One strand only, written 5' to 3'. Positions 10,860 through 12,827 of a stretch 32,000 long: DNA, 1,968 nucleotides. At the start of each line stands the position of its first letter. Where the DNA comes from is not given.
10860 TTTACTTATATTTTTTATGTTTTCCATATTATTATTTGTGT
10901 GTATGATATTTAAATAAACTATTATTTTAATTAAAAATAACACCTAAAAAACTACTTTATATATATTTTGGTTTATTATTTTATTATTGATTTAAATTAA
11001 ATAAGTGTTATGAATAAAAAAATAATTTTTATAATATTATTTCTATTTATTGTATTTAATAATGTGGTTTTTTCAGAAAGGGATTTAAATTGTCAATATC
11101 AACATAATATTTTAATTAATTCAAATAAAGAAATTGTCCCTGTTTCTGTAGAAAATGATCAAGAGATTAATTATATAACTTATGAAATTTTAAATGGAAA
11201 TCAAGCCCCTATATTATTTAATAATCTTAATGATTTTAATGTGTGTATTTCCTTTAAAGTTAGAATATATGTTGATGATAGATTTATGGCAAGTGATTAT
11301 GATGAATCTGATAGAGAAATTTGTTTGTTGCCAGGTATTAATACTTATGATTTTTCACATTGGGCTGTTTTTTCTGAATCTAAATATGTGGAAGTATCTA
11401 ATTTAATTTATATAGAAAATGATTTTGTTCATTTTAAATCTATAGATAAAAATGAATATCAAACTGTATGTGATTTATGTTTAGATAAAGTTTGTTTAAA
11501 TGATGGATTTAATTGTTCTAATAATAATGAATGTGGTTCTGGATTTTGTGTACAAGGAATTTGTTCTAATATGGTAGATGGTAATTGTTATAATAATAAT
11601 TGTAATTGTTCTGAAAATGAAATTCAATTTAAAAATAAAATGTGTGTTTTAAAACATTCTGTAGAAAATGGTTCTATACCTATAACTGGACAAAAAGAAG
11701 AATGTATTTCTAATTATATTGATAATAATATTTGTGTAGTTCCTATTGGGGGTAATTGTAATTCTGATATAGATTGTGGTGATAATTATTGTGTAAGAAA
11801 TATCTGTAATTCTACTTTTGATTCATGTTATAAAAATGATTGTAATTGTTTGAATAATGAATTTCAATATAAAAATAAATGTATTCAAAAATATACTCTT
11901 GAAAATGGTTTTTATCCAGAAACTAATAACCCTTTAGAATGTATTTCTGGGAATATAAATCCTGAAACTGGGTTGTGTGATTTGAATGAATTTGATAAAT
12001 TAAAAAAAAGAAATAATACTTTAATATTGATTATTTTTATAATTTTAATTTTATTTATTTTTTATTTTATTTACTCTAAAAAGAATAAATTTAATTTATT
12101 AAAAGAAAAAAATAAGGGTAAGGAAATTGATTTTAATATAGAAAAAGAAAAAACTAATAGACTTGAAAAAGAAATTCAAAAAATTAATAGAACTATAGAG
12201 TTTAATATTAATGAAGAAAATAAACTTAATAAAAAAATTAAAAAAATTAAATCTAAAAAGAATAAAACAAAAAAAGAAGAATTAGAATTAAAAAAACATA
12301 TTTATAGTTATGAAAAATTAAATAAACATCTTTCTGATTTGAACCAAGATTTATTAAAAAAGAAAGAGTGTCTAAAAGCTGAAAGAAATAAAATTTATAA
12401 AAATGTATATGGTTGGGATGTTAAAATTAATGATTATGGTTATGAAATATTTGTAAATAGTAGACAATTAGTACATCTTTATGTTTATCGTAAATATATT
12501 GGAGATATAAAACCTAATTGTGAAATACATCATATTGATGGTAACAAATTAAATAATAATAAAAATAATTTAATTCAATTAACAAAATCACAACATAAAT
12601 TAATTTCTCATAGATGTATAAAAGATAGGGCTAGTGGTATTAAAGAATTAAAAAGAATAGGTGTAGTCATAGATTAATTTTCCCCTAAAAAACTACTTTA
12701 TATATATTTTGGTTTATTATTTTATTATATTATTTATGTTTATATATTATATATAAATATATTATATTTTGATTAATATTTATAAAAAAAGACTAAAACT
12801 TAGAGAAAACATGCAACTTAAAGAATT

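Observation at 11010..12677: Unusual chimeric architecture: extracellular Cys-rich ectodomain, single TM, coiled coil and cytoplasmic HNH_3 endonuclease in one ORF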

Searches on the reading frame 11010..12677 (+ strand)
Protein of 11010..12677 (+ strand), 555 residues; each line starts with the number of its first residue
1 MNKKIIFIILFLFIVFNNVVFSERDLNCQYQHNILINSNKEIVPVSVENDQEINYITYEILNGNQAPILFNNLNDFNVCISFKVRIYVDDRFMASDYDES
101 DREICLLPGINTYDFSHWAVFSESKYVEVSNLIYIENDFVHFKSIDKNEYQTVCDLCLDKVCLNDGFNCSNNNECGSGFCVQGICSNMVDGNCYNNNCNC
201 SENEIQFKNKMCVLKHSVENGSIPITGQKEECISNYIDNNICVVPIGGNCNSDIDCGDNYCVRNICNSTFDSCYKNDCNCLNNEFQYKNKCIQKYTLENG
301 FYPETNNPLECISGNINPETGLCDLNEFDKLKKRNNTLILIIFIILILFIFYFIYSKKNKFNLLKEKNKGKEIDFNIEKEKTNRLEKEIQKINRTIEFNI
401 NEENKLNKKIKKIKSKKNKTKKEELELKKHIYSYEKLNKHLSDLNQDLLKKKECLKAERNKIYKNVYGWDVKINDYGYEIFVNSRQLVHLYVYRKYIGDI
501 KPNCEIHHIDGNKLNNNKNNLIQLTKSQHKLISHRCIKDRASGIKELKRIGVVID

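Call 3: search_protein_families(library=pfam, proteins=[window:11010-12677:+], max_evalue=1)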
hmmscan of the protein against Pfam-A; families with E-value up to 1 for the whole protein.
window:11010-12677:+ (555 aa): 4 families
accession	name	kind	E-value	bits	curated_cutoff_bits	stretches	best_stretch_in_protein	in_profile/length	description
PF13392.12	HNH_3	-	1.7e-11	44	24.8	1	487-530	2-45/46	HNH endonuclease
PF14221.11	DUF4330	-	0.035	14.7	27.6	1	339-421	20-103/167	Domain of unknown function (DUF4330)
PF04253.20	TFR_dimer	-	0.3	11.5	27.1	1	401-467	15-74/121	Transferrin receptor-like dimerisation domain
PF02487.23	CLN3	-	0.46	10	31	1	331-420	142-213/395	CLN3 protein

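Call 6: search_protein_families(library=ncbifam, proteins=[window:11010-12677:+], max_evalue=1)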
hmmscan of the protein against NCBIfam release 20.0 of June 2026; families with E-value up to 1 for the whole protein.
window:11010-12677:+ (555 aa): 8 families
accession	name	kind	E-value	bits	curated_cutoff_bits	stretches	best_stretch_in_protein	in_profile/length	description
NF038218.1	IcmG_DotF_IVB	equivalog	0.0008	19.1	200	1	329-450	43-170/266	type IVB secretion system protein IcmG/DotF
TIGR03319.1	RNase_Y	equivalog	0.0012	17.4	454.35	1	338-464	2-129/514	ribonuclease Y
TIGR03752.1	conj_TIGR03752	hypoth_equivalog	0.0015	17.9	241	1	335-466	2-132/471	TIGR03752 family integrating conjugative element protein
NF041422.1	VirB10_subf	subfamily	0.018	14.6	400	1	327-440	44-158/404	VirB10/TraB/TrbI family type IV secretion system protein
TIGR02168.1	SMC_prok_B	equivalog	0.038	11.7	567.35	1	367-460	219-312/1181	chromosome segregation protein SMC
NF042931.1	SAG1386_EF1546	equivalog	0.33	11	80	1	331-409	26-87/158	SAG1386/EF1546 family surface-associated protein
TIGR00414.1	serS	equivalog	0.33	9.9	301.65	1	357-452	7-96/418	serine--tRNA ligase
NF041554.1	SA1362_fam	subfamily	0.78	9.9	42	1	336-362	30-56/70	SA1362 family protein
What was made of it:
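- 11076..11468 (+): Extracellular N-terminal beta-sandwich domain, aa 23-153. It is the least conserved part of the family. No Pfam or NCBIfam family (calls 3, 6).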

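Call 9: find_homologous_proteins(query=window:11010-12674:+, max_evalue=0.001)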
Query window:11010-12674:+ (555 aa): 3 proteins with E <= 0.001 among 8000 candidates.
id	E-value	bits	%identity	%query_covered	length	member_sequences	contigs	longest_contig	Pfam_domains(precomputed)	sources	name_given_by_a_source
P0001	4.8e-79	284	33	96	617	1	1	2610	PF13392.13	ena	-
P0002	9.7e-77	277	36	96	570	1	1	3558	PF13392.13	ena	-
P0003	1.2e-28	118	31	72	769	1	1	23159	PF13392.13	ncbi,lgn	ncbi:MAG: hypothetical protein ACP5N3_03290 [Candidatus Nanoarchaeia archaeon]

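Call 13: find_encoding_contigs(protein=P0003, flank=10000, max_places=4)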
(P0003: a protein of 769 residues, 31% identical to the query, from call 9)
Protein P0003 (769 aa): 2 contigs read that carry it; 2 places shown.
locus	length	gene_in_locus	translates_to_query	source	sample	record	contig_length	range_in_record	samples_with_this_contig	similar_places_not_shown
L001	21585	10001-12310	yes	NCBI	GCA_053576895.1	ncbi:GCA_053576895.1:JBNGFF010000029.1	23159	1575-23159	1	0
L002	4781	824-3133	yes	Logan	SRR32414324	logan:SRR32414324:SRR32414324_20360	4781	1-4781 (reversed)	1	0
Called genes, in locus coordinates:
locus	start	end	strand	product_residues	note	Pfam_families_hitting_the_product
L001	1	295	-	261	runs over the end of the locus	PF00211:Guanylate_cyc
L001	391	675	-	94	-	PF13248:Zn_ribbon_3 (weak), PF13240:Zn_Ribbon_1, PF05154:TM2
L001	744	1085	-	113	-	-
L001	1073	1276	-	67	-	-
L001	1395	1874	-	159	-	-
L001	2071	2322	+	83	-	-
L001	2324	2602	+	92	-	-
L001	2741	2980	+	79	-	PF24434:DUF7557 (weak)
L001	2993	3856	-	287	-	PF04383:KilA-N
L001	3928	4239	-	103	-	PF00583:Acetyltransf_1, PF13508:Acetyltransf_7, PF13673:Acetyltransf_10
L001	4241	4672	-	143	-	-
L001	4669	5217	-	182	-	PF01909:NTP_transf_2, PF18765:Polbeta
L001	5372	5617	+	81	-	-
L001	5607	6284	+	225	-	-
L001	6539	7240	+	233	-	PF01541:GIY-YIG (weak), PF18755:RAMA, PF14267:DUF4357 (weak)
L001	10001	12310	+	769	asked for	PF13392:HNH_3 (weak)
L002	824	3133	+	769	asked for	PF13392:HNH_3 (weak)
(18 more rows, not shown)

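Call 14: find_encoding_contigs(protein=window:11010-12674:+, flank=10000, max_places=10)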
Protein window:11010-12674:+ (555 aa): 3 contigs read that carry it; 3 places shown.
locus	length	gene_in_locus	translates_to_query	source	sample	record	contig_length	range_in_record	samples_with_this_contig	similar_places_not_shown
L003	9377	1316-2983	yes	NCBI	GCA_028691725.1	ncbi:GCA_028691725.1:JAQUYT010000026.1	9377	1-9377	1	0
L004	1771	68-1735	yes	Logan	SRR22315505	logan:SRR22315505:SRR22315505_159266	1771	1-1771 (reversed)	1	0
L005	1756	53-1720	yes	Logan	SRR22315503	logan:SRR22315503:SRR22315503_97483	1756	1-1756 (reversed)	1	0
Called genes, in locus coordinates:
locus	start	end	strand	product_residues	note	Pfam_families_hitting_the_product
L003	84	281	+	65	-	-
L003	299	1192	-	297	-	-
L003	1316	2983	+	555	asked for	PF13392:HNH_3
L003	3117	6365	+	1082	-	PF02463:SMC_N, PF13175:AAA_15, PF13304:AAA_21 (weak), PF13476:AAA_23, PF13514:AAA_27 (weak), PF13555:AAA_29 (weak)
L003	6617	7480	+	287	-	-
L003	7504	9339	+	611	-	-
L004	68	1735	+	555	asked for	PF13392:HNH_3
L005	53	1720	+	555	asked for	PF13392:HNH_3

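Call 15: find_encoding_contigs(protein=P0001, flank=5000)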
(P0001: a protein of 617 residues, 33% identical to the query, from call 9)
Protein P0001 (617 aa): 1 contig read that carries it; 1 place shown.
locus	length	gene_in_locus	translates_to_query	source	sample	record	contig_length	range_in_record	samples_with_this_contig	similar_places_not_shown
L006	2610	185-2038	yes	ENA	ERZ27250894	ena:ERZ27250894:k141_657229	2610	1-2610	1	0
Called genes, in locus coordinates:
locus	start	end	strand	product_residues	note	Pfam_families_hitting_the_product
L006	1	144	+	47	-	?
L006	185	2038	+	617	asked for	PF13392:HNH_3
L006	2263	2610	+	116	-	?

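Call 16: find_encoding_contigs(protein=P0002, flank=5000)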
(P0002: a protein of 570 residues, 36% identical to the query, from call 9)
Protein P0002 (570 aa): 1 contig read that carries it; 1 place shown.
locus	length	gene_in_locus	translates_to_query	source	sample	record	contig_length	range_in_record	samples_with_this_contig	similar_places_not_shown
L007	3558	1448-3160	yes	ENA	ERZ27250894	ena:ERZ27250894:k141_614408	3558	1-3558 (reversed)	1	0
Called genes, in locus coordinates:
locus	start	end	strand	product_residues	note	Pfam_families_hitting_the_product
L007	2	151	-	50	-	?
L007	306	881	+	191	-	PF00293:NUDIX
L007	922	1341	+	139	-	PF01451:LMWPc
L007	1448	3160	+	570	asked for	PF13392:HNH_3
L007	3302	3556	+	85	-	?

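Call 19: search_protein_families(library=padloc, proteins=[window:11010-12674:+, P0001, P0002, P0003], max_evalue=1)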
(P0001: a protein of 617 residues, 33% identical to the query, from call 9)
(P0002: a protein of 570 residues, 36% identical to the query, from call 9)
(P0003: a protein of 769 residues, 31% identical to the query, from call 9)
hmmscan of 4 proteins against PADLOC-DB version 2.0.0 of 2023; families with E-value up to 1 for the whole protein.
window:11010-12674:+ (555 aa): 1 family
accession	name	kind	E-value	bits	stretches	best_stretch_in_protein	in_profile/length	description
PDLC00006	DruC1|DruC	-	0.14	8.6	1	375-474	184-283/626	Unknown function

P0001 (617 aa): 3 families
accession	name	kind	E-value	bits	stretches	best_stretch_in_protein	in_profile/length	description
PDLC02668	DndD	-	0.035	11.1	1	402-540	345-482/659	DndD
PDLC03868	LmuB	-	0.15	8.2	1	411-539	305-722/1035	-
PDLC00513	JetC1|JetC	-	0.17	7.8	1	411-545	635-769/1140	DUF3584 domain; MukB-like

P0002 (570 aa): 1 family
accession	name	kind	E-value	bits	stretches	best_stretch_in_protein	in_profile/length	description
PDLC00006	DruC1|DruC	-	0.039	10.4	1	367-468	173-274/626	Unknown function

P0003 (769 aa): 19 families
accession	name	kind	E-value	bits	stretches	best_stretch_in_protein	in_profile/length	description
PDLC00582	JetC3|JetC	-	7.3e-09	32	1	374-622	846-1093/1472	DUF3584 domain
PDLC00551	JetC2|JetC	-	1.6e-08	30.9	1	374-639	734-998/1365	DUF3584 domain; MukB-like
PDLC03868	LmuB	-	0.00015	18.2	1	378-600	518-739/1035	-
PDLC00553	JetC2|JetC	-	0.0013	14.7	1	381-606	745-975/1361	DUF3584 domain; MukB-like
PDLC03863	LmuB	-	0.0056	13.4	2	376-552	229-419/610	-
PDLC00581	JetC3|JetC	-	0.0067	12.3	2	553-715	784-941/1473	DUF3584 domain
PDLC00513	JetC1|JetC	-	0.014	11.4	1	374-620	224-474/1140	DUF3584 domain; MukB-like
PDLC02668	DndD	-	0.025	11.6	1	375-618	246-502/659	DndD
PDLC00006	DruC1|DruC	-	0.03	10.8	2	523-619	171-267/626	Unknown function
PDLC03861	LmuB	-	0.04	9.8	1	381-618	429-663/1213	-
PDLC00519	JetC1|JetC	-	0.057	9.6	2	514-638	271-391/1097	DUF3584 domain; MukB-like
PDLC00511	JetC1|JetC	-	0.087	8.7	1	368-628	625-879/1108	DUF3584 domain; MukB-like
PDLC00518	JetC1|JetC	-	0.12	8.1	1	504-619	680-797/1112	DUF3584 domain; MukB-like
PDLC00517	JetC1|JetC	-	0.26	7.5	1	504-631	689-819/1119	DUF3584 domain; MukB-like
PDLC00549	JetC2|JetC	-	0.47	6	1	400-610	890-1090/1404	DUF3584 domain; MukB-like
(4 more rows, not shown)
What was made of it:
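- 12087..12404 (+): Cytoplasmic K/E-rich heptad-repeat stalk, aa 360-465. Weak matches to the coiled-coil parts of RNase Y, SMC and JetC (calls 6, 19).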
